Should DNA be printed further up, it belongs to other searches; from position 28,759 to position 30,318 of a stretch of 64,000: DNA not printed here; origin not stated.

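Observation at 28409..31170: Coupled three-gene cassette: PfkB kinase, unknown 419-aa protein, LOG/TIGR00725-like protein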

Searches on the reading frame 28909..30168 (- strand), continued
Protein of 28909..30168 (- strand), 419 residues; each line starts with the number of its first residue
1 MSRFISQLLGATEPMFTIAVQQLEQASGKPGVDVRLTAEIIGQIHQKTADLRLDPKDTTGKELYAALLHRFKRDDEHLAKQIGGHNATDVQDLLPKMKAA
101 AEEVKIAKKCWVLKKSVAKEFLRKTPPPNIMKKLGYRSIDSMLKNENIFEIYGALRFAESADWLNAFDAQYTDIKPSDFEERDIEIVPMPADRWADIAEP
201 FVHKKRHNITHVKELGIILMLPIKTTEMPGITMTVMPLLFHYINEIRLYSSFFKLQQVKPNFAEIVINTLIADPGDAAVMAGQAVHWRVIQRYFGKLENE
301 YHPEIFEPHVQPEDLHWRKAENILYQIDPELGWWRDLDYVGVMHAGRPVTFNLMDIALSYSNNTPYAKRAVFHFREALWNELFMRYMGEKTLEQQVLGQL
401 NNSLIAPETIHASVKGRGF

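Call 39: search_protein_families(library=pfam, alignment_id=A2, max_evalue=5)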
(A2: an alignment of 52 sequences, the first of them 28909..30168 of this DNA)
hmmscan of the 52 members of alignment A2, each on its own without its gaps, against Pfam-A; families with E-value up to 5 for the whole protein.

A. member 1, window:28909-30168:- (419 aa): 1 family
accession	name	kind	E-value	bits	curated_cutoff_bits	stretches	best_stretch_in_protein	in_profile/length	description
PF14837.11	INTS5_N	-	0.15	12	27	1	352-397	24-66/208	Integrator complex subunit 5 N-terminus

B. families by the number of members that match (of 52 scanned): 39 families (the first 25 are shown)
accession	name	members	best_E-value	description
PF07262.16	CdiI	2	0.019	CDI immunity protein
PF08823.16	PG_binding_2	2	0.023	Putative peptidoglycan binding domain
PF11015.13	DUF2853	2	0.024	Protein of unknown function (DUF2853)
PF24359.1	DUF7515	2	0.13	Domain of unknown function (DUF7515)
PF12672.12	DUF3793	1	0.013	Protein of unknown function (DUF3793)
PF22542.1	Utp8_C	1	0.015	Utp8, C-terminal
PF03293.19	Pox_RNA_pol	1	0.025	Poxvirus DNA-directed RNA polymerase, 18 kD subunit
PF00673.26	Ribosomal_L5_C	1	0.025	ribosomal L5P family C-terminus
PF00071.28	Ras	1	0.029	Ras family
PF15508.11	NAAA-beta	1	0.03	beta subunit of N-acylethanolamine-hydrolyzing acid amidase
PF09111.16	SLIDE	1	0.038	SLIDE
PF16187.10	Peptidase_M16_M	1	0.043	Middle or third domain of peptidase_M16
PF08820.15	DUF1803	1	0.045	Domain of unknown function (DUF1803)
PF20839.3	DUF5382_C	1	0.046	Family of unknown function (DUF5382) C-terminal domain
PF25582.1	DH_Alsin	1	0.046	Alsin, DH domain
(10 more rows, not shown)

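Call 40: list_cluster_members(proteins=[P0229, P0177, P0250, P0270, P0257, P0233, P0247, P0261, P0266, P0238])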
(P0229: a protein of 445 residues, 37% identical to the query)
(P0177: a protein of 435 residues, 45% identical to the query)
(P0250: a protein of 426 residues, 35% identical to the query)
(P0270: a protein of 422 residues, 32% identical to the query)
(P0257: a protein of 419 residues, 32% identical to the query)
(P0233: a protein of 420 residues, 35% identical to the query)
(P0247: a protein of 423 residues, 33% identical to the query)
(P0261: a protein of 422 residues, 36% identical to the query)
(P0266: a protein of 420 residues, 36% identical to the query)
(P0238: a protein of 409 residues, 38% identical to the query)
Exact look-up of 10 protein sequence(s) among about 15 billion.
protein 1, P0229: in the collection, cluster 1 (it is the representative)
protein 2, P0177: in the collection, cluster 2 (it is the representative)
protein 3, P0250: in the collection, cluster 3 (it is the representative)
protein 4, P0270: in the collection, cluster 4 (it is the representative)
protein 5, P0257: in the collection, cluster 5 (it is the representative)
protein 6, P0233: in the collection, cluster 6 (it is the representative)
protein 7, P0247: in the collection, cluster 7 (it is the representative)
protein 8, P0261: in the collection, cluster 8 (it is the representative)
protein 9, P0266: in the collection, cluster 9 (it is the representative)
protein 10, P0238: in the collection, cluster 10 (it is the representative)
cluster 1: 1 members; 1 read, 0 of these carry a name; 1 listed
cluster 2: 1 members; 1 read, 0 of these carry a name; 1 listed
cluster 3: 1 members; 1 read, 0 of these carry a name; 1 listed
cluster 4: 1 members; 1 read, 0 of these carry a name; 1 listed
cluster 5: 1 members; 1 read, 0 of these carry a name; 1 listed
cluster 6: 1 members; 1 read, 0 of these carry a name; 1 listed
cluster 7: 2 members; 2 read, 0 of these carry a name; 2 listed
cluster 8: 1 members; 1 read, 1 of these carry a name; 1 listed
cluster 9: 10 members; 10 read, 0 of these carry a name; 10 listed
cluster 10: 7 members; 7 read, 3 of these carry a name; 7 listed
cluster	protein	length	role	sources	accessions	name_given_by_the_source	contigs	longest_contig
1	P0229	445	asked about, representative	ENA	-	-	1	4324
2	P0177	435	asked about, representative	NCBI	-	-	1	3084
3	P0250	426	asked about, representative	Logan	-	-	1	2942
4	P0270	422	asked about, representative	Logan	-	-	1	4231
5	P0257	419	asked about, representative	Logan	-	-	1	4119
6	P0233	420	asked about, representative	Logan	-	-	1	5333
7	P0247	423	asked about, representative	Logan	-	-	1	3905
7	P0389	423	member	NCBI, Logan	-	-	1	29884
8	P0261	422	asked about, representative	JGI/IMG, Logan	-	hypothetical protein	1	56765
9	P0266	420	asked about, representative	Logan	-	-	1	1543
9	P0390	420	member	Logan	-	-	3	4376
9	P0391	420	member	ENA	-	-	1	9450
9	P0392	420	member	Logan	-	-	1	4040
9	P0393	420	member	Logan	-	-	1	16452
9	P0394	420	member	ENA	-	-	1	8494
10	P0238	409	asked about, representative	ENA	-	-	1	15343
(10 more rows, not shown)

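Call 41: find_homologous_proteins(query=P0238, max_evalue=0.001)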
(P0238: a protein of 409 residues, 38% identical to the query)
Query P0238 (409 aa): 253 proteins with E <= 0.001 among 4229 candidates; the best 120 are listed.
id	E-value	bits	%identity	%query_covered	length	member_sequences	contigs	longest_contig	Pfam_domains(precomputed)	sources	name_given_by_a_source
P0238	3.9e-275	930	100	100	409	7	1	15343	-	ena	-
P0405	3.4e-197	673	69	100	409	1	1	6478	-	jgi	jgi:hypothetical protein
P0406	1.3e-196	671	70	100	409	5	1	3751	-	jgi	jgi:hypothetical protein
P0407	6.7e-172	590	63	100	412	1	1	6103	-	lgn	-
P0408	8.3e-149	514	55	100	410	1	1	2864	-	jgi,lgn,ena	-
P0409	5.2e-143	495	54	100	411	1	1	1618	-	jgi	jgi:hypothetical protein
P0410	8.4e-140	484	53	100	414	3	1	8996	-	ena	-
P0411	8.3e-136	471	50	100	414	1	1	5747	-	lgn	-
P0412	1.5e-132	460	50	100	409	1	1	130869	-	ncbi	ncbi:MAG: hypothetical protein AB1721_00170 [Patescibacteria group bacterium]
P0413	8.6e-131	455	48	99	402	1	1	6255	-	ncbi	-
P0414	3.2e-129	449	48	100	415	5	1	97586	-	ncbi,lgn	-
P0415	3.0e-127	443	49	100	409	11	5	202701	-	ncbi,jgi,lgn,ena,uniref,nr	ncbi:MAG: hypothetical protein A2418_00075 [Candidatus Brennerbacteria bacterium RIFOXYC1_FULL_41_11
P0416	1.4e-126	441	50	100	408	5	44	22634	-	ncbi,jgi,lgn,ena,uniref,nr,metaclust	ncbi:MAG: hypothetical protein COV41_01900 [Candidatus Brennerbacteria bacterium CG11_big_fil_rev_8_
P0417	1.4e-126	441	47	99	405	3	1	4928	-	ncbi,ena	-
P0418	5.0e-125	436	47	99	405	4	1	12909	-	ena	-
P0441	1.1e-108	382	45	99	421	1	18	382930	-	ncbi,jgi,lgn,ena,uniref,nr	ncbi:MAG: Glycosidase related protein [Candidatus Wolfebacteria bacterium GW2011_GWA2_42_10]|uniref:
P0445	3.6e-108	380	43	100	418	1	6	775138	-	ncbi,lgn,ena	-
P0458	3.8e-106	374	42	99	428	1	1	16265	-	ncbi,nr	ncbi:MAG: hypothetical protein Q8R20_01070 [Nanoarchaeota archaeon]|nr:hypothetical protein [Nanoarc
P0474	3.7e-104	367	43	99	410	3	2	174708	-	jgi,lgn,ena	-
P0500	3.9e-101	357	42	100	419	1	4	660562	-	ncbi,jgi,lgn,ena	-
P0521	1.5e-95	339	40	100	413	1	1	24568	-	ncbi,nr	ncbi:MAG: hypothetical protein GF387_00935 [Candidatus Portnoybacteria bacterium]|nr:hypothetical pr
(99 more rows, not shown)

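Call 42: find_encoding_contigs(protein=P0441, flank=8000, max_places=1)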
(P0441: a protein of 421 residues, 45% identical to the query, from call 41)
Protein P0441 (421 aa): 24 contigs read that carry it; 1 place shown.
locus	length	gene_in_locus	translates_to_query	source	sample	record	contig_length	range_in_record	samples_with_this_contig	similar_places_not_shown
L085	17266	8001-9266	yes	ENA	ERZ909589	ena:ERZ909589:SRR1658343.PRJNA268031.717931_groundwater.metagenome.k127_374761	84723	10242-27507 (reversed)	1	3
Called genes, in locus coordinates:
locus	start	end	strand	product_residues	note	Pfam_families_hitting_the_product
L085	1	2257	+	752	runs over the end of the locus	PF11028:TMEM260_N, PF13424:TPR_12 (faint), PF00515:TPR_1 (faint), PF07719:TPR_2 (faint), PF14559:TPR_19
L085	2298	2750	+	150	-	PF02502:LacAB_rpiB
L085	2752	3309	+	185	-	PF01862:PvlArgDC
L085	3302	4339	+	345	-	PF00044:Gp_dh_N, PF02800:Gp_dh_C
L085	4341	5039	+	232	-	PF00834:Ribul_P_3_epim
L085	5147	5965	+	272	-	PF00456:Transketolase_N, PF13292:DXP_synthase_N, PF00676:E1_dh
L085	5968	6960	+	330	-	PF02779:Transket_pyr, PF02780:Transketolase_C, PF22613:Transketolase_C_1 (weak)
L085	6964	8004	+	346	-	PF00294:PfkB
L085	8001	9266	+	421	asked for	-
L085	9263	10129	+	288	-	PF01116:F_bP_aldolase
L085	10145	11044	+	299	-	PF01442:Apolipoprotein (weak)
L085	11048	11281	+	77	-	-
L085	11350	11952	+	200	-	PF01351:RNase_HII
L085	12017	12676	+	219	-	PF02223:Thymidylate_kin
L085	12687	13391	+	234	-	PF02511:Thy1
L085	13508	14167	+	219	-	PF02223:Thymidylate_kin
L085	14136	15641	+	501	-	PF00303:Thymidylat_synt, PF14251:PterinBD-DUF4346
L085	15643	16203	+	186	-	PF06559:DCD_N, PF22569:DCD_C, PF22769:DCD, PF00692:dUTPase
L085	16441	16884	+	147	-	PF01029:NusB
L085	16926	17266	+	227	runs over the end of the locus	PF22935:RM44_endonuclase, PF14622:Ribonucleas_3_3, PF00636:Ribonuclease_3, PF00035:dsrm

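Call 43: find_encoding_contigs(protein=P0415, flank=8000, max_places=1)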
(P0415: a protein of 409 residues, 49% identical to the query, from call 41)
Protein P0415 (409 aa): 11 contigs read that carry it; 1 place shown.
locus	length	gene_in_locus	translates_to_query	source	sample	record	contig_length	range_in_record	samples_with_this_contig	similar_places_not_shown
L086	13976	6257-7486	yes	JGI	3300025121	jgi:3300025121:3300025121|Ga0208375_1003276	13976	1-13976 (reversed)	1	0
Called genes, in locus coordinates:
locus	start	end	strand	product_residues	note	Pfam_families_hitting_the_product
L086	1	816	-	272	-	?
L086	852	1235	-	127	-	-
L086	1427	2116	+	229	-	PF00834:Ribul_P_3_epim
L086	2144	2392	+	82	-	PF05635:23S_rRNA_IVP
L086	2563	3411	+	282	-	PF00456:Transketolase_N, PF13292:DXP_synthase_N, PF00676:E1_dh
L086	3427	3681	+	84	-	PF01541:GIY-YIG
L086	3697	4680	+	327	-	PF02779:Transket_pyr, PF02780:Transketolase_C, PF22613:Transketolase_C_1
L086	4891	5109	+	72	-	-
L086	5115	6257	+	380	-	PF00294:PfkB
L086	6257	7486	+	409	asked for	-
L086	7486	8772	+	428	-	PF05970:PIF1, PF13245:AAA_19, PF13604:AAA_30, PF01443:Viral_helicase1 (faint), PF02689:Herpes_Helicase (weak), PF13538:UvrD_C_2 (faint)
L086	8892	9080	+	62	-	-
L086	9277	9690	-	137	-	-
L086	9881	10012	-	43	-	-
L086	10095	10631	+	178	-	PF00173:Cyt-b5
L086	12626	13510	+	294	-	PF01116:F_bP_aldolase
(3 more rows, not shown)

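Call 44: find_encoding_contigs(protein=P0445, flank=8000, max_places=1)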
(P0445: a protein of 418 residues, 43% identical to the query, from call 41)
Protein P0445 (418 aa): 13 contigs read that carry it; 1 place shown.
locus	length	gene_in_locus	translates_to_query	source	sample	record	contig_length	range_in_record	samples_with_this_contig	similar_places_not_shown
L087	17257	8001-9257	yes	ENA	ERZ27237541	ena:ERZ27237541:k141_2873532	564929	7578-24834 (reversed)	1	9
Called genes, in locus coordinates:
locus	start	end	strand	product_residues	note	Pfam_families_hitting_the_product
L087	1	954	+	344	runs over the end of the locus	PF00044:Gp_dh_N, PF02800:Gp_dh_C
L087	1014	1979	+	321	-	PF09587:PGA_cap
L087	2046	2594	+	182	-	PF02502:LacAB_rpiB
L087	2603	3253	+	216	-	PF00834:Ribul_P_3_epim, PF00977:His_biosynth (faint)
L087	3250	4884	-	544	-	PF06418:CTP_synth_N, PF00117:GATase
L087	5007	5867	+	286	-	PF13292:DXP_synthase_N, PF00456:Transketolase_N, PF00676:E1_dh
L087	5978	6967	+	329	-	PF02779:Transket_pyr, PF02780:Transketolase_C, PF22613:Transketolase_C_1 (weak)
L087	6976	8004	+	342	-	PF00294:PfkB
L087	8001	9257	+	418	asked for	-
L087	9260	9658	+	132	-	PF06541:ABC_trans_CmpB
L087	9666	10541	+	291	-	PF01116:F_bP_aldolase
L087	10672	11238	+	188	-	-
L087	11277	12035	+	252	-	PF03462:PCRF, PF00472:RF-1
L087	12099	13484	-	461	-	PF13406:SLT_2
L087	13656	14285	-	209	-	PF01386:Ribosomal_L25p, PF14693:Ribosomal_TL5_C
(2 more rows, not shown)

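Call 50: find_encoding_contigs(protein=P0521, flank=7000, max_places=1)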
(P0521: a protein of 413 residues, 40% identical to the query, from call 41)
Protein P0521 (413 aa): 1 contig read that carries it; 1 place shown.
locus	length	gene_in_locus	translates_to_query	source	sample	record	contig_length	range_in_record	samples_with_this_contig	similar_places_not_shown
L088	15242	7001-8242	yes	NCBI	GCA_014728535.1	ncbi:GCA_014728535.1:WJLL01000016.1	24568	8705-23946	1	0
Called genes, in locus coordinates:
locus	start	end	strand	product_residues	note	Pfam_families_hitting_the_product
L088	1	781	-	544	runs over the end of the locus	PF02780:Transketolase_C (faint), PF01855:POR_N, PF17147:PFOR_II (weak), PF02775:TPP_enzyme_C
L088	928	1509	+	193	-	PF06130:PTAC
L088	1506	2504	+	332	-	PF00871:Acetate_kinase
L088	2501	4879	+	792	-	PF01326:PPDK_N, PF00391:PEP-utilizers, PF02896:PEP-utilizers_C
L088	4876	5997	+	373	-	PF03952:Enolase_N, PF00113:Enolase_C (weak), PF13378:MR_MLE_C, PF00113:Enolase_C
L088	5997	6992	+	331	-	PF00294:PfkB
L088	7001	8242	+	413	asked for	-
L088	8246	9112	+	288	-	PF01116:F_bP_aldolase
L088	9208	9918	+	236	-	PF01386:Ribosomal_L25p, PF14693:Ribosomal_TL5_C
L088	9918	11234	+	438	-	PF24161:CCDC39 (weak), PF13406:SLT_2 (weak)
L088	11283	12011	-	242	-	PF03462:PCRF, PF00472:RF-1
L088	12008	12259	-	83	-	PF01197:Ribosomal_L31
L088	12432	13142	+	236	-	PF00318:Ribosomal_S2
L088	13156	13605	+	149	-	PF00889:EF_TS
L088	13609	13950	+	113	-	-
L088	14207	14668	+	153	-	-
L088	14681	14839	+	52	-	PF00471:Ribosomal_L33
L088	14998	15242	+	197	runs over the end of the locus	-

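Call 51: find_encoding_contigs(protein=P0500, flank=7000, max_places=1)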
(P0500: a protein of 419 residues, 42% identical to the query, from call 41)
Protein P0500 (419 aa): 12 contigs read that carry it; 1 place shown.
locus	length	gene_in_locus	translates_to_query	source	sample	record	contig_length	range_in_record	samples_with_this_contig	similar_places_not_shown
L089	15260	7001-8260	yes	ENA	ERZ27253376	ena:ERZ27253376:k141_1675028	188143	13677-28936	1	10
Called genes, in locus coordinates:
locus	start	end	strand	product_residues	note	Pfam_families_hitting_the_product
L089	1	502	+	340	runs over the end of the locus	PF00044:Gp_dh_N, PF02800:Gp_dh_C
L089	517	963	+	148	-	PF02502:LacAB_rpiB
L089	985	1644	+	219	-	PF00834:Ribul_P_3_epim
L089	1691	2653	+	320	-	-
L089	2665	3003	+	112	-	-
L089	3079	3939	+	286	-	PF13292:DXP_synthase_N, PF00456:Transketolase_N, PF00676:E1_dh (weak)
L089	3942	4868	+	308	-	PF18920:DUF5671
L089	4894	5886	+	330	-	PF02779:Transket_pyr, PF02780:Transketolase_C, PF22613:Transketolase_C_1 (weak)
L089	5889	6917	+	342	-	PF00294:PfkB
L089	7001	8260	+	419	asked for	-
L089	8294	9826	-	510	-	PF01676:Metalloenzyme, PF06415:iPGM_N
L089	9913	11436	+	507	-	PF12072:RNase_Y_N, PF00013:KH_1 (weak), PF01966:HD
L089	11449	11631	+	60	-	-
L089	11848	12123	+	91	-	PF00216:Bac_DNA_binding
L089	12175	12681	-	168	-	-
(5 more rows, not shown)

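Call 52: find_encoding_contigs(protein=P0412, flank=7000, max_places=1)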
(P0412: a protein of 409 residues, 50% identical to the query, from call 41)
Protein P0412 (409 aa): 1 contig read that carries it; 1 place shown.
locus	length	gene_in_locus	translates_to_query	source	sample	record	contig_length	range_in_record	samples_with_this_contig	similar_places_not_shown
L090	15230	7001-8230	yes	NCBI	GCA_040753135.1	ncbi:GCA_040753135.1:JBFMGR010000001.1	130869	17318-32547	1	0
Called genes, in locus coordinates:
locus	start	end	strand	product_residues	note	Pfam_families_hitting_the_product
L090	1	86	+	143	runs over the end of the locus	PF11969:DcpS_C, PF01230:HIT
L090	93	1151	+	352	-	PF00044:Gp_dh_N, PF02800:Gp_dh_C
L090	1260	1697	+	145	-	PF02502:LacAB_rpiB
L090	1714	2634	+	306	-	PF01210:NAD_Gly3P_dh_N (weak), PF02558:ApbA, PF08546:ApbA_C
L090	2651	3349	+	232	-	PF00834:Ribul_P_3_epim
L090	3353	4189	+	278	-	PF00456:Transketolase_N, PF13292:DXP_synthase_N, PF00676:E1_dh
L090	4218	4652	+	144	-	PF13420:Acetyltransf_4 (weak), PF13673:Acetyltransf_10, PF00583:Acetyltransf_1, PF13508:Acetyltransf_7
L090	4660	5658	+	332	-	PF02779:Transket_pyr, PF02780:Transketolase_C, PF22613:Transketolase_C_1 (weak)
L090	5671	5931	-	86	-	-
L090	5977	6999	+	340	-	PF00294:PfkB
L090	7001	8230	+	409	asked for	-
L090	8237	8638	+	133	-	-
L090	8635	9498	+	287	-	PF01116:F_bP_aldolase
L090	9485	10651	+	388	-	PF03772:Competence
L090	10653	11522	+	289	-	PF25281:MBL_MAP1B (weak), PF00753:Lactamase_B, PF12706:Lactamase_B_2 (weak)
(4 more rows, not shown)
